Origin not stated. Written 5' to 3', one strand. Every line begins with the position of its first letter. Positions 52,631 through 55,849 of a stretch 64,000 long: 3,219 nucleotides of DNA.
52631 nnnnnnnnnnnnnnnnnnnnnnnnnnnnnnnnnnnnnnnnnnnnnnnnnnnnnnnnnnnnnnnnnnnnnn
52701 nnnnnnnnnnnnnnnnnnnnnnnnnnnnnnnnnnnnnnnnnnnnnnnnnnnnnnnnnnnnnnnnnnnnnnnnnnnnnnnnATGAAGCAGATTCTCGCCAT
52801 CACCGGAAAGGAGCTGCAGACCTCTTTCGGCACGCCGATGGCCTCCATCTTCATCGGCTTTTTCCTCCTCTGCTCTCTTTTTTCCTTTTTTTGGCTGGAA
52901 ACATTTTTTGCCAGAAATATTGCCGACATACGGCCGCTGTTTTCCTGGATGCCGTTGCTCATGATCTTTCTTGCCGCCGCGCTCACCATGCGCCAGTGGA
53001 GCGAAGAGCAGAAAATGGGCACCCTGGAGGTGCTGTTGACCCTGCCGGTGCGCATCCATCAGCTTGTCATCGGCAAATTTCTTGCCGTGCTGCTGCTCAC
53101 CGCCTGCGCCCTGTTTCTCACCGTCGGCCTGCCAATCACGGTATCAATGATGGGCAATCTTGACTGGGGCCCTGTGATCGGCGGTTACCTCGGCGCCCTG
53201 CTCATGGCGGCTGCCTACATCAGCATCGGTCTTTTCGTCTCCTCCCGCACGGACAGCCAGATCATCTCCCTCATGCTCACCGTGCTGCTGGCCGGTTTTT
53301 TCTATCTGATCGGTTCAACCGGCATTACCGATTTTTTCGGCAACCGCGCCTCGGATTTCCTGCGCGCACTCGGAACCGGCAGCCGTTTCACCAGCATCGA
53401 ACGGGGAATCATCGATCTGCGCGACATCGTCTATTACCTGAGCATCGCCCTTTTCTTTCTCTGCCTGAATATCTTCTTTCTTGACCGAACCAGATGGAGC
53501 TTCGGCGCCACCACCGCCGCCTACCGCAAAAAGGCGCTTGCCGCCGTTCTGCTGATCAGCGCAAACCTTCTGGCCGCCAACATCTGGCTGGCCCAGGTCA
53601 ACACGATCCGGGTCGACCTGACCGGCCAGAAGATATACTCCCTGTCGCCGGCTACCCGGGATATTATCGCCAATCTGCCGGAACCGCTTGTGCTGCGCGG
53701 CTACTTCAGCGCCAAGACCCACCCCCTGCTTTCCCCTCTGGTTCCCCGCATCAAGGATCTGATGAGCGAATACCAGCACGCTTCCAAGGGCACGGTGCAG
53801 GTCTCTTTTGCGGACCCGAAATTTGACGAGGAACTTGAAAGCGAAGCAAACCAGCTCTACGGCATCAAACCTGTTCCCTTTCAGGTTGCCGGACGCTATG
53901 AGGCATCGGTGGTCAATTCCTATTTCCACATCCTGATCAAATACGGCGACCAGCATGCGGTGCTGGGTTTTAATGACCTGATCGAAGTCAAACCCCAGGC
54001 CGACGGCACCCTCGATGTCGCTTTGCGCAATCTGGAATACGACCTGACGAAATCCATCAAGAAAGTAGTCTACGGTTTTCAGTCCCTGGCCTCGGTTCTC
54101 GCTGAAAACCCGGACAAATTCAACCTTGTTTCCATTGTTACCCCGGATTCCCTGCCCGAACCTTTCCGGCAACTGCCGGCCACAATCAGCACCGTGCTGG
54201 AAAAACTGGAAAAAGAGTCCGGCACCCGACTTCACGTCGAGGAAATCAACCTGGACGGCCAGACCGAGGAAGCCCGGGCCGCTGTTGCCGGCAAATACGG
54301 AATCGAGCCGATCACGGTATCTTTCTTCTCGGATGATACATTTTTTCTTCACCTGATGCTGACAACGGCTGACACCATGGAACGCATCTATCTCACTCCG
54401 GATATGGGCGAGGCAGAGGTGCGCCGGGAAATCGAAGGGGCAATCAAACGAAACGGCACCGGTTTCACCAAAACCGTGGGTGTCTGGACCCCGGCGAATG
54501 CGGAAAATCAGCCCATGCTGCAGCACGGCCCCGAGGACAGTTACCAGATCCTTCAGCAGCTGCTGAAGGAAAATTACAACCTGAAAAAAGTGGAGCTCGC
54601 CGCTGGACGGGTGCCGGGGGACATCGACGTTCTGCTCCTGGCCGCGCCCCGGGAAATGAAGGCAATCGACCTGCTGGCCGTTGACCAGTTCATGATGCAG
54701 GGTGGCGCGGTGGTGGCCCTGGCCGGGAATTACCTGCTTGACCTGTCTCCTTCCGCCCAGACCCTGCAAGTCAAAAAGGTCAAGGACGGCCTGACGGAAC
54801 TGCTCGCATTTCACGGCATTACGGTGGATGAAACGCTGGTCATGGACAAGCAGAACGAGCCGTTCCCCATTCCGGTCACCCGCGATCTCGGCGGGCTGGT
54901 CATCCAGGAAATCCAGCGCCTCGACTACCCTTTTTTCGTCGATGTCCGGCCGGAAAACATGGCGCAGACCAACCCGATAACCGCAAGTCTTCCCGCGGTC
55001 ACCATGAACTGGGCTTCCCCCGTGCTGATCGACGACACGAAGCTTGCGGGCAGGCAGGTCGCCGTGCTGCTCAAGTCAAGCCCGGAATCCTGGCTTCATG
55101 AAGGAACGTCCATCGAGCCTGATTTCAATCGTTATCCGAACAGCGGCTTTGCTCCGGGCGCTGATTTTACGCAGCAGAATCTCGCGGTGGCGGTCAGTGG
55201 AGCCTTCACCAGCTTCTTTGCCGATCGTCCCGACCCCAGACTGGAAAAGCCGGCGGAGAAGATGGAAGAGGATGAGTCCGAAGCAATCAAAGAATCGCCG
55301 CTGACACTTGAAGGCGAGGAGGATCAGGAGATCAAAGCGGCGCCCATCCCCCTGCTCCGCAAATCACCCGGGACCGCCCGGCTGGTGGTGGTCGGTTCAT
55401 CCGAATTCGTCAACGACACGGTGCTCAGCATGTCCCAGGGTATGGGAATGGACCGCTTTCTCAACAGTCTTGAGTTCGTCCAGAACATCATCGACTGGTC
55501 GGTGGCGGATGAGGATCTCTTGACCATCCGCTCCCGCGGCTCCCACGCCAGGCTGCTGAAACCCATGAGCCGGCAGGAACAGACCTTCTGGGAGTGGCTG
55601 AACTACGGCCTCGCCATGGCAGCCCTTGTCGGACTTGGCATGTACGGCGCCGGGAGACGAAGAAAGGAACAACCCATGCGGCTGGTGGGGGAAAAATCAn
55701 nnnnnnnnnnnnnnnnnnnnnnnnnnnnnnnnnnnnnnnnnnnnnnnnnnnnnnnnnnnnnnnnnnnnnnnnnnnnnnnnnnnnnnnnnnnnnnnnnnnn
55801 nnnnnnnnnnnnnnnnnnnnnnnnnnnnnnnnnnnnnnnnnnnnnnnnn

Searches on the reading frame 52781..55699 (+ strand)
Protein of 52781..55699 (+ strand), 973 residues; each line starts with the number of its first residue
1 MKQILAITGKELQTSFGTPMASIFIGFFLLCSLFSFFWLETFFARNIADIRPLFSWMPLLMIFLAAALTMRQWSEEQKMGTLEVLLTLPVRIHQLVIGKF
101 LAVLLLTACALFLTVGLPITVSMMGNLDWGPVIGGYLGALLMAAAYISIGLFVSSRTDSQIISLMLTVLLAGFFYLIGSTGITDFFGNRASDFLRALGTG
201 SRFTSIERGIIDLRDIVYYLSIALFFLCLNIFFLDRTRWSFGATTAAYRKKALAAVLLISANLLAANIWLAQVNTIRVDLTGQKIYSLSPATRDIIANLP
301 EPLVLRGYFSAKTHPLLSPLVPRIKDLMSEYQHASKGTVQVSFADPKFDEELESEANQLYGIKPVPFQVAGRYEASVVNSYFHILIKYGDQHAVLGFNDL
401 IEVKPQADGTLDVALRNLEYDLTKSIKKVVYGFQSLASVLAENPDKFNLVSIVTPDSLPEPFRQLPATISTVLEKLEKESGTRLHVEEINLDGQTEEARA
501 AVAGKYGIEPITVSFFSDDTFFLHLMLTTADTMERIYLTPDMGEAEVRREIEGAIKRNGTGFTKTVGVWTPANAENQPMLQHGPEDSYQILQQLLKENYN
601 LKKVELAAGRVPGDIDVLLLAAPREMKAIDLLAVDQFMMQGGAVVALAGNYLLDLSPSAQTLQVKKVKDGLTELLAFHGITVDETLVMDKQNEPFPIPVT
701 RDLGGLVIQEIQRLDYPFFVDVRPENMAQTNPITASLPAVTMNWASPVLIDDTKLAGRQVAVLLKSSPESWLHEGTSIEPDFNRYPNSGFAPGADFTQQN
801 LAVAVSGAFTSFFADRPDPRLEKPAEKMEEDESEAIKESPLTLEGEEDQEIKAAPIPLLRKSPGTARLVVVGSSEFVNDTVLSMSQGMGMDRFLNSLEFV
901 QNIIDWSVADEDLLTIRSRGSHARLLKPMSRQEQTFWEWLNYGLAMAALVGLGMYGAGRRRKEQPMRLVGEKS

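Call 20: search_protein_families(library=pfam, proteins=[window:52781-55699:+], max_evalue=0.01)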
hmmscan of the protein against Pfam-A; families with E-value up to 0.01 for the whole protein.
window:52781-55699:+ (973 aa): 7 families
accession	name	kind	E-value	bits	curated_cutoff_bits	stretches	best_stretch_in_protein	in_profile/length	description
PF09822.16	ABC_transp_aux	-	5.8e-42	144.3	34.7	1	564-902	2-287/288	ABC-type uncharacterized transport system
PF23357.1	DUF7088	-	9.4e-30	103.3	27.8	2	283-386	2-104/105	Domain of unknown function (DUF7088)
PF12679.13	ABC2_membrane_2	-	2.7e-12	47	27.2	1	59-184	76-209/283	ABC-2 family transporter protein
PF12698.13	ABC2_membrane_3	-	1.5e-07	31.3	31.6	1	53-181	164-293/347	ABC-2 family transporter protein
PF12730.13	ABC2_membrane_4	-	8.1e-07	29.6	27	1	54-170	52-175/179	ABC-2 family transporter protein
PF13346.12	ABC2_membrane_5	-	1.7e-06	28.2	25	1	33-229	17-192/205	ABC-2 family transporter protein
PF03379.19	CcmB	-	0.0048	16.8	24.9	1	46-117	43-112/215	CcmB protein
